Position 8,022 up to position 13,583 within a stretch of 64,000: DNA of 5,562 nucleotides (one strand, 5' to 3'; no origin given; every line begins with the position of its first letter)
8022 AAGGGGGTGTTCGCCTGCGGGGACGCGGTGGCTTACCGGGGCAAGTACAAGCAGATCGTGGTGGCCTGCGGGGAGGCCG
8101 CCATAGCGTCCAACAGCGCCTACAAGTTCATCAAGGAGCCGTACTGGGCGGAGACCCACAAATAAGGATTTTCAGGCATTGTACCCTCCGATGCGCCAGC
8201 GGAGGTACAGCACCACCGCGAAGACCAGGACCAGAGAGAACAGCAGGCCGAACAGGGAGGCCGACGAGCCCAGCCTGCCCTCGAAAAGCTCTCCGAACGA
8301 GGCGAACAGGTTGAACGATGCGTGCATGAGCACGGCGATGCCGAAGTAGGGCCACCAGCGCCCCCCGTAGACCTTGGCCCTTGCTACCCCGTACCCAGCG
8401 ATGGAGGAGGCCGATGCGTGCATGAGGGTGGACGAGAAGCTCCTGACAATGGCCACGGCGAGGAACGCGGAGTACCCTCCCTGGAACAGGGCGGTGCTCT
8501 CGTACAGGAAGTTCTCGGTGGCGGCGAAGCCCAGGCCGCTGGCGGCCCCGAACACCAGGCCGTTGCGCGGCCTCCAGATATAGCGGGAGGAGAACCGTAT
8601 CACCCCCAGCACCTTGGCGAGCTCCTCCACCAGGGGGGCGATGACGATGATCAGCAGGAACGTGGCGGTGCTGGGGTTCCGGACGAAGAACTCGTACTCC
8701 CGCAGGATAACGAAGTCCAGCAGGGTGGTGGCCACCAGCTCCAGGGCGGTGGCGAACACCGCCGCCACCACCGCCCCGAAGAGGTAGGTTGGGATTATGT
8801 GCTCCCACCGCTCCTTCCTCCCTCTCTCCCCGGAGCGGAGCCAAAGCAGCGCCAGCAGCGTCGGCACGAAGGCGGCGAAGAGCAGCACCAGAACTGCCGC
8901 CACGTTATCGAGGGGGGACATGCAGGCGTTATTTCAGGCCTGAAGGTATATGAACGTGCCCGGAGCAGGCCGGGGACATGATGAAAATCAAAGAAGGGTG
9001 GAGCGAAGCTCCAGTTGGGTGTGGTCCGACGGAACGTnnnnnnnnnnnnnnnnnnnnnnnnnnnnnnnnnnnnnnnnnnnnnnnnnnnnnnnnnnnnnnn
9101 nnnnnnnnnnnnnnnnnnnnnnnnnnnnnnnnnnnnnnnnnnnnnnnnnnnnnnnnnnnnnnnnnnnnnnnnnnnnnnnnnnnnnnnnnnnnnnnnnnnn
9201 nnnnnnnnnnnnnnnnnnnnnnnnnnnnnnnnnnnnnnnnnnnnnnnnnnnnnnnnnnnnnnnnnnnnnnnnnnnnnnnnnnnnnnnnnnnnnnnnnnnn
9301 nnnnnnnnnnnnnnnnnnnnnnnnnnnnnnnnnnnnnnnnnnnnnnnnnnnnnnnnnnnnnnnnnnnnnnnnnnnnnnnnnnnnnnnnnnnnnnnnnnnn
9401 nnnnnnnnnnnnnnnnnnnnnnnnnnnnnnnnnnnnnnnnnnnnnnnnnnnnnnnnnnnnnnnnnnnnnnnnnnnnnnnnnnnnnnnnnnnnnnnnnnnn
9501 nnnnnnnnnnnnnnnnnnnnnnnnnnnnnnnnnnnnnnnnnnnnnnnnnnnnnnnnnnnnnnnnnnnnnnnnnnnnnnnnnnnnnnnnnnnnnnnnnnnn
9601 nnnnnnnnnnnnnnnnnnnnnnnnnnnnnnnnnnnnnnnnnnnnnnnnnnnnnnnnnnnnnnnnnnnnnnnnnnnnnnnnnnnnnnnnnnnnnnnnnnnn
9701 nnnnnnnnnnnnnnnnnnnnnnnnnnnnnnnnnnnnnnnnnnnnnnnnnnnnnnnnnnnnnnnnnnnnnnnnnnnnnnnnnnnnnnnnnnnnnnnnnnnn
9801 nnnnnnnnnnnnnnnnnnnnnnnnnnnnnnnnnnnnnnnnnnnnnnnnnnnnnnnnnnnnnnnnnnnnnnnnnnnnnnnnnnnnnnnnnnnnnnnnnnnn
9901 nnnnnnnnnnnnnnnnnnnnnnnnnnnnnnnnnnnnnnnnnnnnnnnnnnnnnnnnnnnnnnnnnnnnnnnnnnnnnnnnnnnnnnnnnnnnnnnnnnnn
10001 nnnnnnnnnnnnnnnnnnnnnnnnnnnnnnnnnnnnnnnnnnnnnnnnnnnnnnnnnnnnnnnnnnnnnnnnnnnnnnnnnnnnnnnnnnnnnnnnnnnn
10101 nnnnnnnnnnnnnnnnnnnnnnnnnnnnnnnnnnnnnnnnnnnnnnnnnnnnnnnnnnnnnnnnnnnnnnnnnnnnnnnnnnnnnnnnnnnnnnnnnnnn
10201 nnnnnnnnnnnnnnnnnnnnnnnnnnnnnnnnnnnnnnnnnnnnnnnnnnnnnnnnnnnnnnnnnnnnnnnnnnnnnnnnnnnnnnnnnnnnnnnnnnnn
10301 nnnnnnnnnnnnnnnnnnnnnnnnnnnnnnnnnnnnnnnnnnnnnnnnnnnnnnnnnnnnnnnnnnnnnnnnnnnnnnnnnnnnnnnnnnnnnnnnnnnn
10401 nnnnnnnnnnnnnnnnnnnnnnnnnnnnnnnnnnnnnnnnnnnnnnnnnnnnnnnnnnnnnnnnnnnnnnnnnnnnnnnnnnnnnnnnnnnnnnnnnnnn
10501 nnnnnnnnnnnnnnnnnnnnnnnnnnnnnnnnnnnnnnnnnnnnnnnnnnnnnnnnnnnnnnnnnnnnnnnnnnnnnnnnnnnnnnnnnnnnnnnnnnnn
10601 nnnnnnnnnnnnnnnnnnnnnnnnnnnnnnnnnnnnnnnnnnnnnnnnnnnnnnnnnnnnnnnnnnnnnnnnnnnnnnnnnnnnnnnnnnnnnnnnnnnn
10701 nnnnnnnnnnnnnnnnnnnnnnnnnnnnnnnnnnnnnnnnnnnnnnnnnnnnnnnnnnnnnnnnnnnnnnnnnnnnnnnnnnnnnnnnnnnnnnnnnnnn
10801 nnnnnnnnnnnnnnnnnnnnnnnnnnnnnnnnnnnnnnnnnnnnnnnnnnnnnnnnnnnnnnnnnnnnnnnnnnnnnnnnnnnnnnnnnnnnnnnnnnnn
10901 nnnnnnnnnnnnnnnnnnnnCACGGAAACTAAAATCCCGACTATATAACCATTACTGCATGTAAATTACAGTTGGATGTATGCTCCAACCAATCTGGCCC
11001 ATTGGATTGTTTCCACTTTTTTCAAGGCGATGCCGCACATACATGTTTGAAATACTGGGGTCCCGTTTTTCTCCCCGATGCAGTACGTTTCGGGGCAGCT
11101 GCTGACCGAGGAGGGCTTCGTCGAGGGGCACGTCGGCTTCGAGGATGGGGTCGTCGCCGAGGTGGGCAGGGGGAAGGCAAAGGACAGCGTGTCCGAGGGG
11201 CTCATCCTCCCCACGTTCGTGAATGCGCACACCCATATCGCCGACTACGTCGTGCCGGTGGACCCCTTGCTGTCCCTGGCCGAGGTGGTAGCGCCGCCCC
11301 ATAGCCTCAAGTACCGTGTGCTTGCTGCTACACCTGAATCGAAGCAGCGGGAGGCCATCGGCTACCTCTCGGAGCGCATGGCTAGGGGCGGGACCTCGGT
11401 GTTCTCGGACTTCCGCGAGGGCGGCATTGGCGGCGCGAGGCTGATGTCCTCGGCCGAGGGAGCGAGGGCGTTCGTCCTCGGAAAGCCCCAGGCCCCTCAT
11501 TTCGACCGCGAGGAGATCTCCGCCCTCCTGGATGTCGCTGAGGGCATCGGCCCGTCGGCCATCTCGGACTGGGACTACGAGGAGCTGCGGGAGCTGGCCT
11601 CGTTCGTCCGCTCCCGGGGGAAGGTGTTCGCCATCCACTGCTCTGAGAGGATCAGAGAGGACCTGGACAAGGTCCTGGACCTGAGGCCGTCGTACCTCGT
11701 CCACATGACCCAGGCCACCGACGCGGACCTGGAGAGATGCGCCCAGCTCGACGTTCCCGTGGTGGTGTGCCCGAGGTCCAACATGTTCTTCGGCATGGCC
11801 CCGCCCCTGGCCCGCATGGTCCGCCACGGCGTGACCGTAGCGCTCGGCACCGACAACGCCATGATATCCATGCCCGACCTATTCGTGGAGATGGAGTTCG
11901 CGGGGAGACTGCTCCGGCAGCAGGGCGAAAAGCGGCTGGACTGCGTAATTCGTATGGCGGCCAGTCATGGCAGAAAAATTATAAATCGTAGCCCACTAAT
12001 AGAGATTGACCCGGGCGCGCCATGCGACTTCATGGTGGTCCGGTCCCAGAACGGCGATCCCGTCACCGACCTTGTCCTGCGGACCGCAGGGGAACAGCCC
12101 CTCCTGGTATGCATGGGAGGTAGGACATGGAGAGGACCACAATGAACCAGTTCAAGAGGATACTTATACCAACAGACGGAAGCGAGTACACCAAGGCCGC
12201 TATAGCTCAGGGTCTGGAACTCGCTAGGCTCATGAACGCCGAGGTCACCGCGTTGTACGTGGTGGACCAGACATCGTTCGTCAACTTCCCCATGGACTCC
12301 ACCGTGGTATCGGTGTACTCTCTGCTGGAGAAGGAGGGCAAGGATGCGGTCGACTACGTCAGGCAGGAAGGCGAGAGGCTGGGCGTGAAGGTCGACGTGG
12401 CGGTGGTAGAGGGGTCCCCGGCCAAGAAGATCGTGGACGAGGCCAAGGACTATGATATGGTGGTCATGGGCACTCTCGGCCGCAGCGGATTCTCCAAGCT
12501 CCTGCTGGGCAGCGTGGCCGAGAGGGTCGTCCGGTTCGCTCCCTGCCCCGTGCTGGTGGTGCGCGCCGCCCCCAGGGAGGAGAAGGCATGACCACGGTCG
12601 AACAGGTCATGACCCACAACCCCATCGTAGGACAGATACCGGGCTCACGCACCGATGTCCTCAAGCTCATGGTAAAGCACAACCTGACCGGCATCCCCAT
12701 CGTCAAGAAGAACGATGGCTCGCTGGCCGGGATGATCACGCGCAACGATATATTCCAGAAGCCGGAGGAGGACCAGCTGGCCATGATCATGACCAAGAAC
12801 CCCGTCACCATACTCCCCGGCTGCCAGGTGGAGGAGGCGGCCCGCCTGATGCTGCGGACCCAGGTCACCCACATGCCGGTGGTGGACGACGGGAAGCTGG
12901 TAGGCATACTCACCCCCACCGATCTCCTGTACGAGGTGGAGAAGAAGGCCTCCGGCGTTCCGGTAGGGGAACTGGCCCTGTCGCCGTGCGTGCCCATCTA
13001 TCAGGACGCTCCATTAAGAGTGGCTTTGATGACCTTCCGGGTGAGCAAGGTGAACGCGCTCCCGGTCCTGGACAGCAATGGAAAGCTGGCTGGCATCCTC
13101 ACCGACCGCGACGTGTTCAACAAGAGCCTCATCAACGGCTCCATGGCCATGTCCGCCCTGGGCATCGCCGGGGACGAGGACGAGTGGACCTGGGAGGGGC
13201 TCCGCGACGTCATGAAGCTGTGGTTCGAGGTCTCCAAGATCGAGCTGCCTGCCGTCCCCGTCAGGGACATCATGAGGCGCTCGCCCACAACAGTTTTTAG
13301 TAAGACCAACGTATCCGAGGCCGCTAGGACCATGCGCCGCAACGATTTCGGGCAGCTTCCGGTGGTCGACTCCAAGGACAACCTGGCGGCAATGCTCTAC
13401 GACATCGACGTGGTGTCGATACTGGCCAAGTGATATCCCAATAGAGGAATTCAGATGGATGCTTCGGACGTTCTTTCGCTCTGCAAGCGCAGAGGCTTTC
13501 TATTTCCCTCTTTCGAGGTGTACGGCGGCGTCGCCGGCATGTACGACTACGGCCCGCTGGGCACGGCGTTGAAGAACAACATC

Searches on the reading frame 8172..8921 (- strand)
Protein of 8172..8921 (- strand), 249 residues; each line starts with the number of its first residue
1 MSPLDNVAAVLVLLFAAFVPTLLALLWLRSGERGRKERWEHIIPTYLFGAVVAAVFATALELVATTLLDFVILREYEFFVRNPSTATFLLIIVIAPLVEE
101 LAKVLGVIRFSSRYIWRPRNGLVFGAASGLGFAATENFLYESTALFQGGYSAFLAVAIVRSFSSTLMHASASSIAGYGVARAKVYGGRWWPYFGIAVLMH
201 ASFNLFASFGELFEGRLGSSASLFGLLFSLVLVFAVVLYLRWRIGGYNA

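Call 87: search_protein_families(library=pfam, proteins=[window:8172-8921:-], max_evalue=0.0001)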
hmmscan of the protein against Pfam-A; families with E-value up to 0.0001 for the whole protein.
window:8172-8921:- (249 aa): 1 family
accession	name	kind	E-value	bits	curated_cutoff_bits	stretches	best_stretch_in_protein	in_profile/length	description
PF13367.11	PrsW-protease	-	5.4e-30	104.8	23.5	1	37-232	1-192/196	PrsW family intramembrane metalloprotease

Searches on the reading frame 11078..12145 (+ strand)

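Call 68: search_protein_families(library=pfam, proteins=[window:11078-12145:+], max_evalue=0.0001)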
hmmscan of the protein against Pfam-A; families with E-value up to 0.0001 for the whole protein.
window:11078-12145:+ (355 aa): 2 families
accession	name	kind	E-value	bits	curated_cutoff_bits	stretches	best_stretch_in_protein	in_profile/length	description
PF01979.26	Amidohydro_1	-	3.8e-18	66.3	25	1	43-347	2-341/345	Amidohydrolase family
PF07969.17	Amidohydro_3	-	1.6e-07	31.6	29.7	1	137-326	223-446/472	Amidohydrolase family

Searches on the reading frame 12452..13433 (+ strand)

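Call 68: search_protein_families(library=pfam, proteins=[window:12452-13300:+], max_evalue=0.0001)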
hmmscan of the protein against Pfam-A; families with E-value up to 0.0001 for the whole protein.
window:12452-13300:+ (282 aa): 0 families

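Call 87: search_protein_families(library=pfam, proteins=[window:12588-13433:+], max_evalue=0.0001)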
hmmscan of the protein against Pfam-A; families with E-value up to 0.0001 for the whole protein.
window:12588-13433:+ (281 aa): 1 family
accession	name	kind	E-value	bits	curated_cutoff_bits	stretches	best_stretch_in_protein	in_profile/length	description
PF00571.33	CBS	-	1.1e-51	173.4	24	4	67-117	4-55/57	CBS domain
